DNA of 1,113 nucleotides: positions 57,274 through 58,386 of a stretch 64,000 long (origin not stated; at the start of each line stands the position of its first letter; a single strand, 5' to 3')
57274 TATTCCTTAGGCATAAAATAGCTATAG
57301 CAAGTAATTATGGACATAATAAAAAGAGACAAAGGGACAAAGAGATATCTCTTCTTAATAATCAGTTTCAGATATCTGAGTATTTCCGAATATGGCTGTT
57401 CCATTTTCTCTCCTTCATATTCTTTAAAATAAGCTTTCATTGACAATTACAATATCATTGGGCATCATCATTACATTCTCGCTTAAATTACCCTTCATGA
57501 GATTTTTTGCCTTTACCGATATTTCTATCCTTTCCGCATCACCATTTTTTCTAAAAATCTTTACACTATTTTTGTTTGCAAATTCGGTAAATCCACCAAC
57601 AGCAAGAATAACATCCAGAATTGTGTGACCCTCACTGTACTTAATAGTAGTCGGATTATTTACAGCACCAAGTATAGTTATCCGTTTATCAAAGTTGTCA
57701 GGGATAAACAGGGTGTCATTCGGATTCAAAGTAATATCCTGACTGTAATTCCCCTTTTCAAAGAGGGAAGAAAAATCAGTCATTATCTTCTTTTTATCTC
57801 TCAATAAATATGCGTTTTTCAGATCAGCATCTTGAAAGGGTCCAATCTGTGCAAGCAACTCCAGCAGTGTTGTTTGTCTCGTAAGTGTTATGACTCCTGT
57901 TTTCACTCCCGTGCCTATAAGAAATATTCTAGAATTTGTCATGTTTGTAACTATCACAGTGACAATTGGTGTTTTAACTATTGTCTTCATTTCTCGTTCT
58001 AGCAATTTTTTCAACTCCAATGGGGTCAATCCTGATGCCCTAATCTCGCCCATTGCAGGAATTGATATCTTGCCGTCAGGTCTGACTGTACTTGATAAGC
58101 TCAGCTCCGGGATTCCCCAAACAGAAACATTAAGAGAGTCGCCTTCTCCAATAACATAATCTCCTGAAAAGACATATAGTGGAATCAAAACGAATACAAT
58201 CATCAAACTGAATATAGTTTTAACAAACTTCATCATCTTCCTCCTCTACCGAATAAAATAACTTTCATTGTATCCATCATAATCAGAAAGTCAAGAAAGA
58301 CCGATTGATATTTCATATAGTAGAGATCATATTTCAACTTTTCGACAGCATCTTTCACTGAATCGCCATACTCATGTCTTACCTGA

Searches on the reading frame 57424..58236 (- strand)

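Call 11: search_protein_families(library=ncbifam, proteins=[window:57424-58236:-], max_evalue=1e-10)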
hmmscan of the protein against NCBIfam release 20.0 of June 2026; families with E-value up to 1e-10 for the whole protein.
window:57424-58236:- (270 aa): 4 families
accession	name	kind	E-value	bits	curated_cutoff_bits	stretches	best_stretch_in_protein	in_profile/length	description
TIGR03027.2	pepcterm_export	equivalog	5.4e-67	224.7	180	2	26-181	2-167/169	XrtA/PEP-CTERM system exopolysaccharide export protein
NF041843.1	EpsY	equivalog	6.2e-30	104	320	1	26-147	52-174/211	exopolysaccharide export protein EpsY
NF011658.0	PRK15078.1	subfamily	1e-26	93.6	333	1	26-200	84-271/380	polysaccharide export protein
TIGR03028.1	EpsE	equivalog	9.9e-24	84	262.65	1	26-270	1-239/239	polysaccharide export protein EpsE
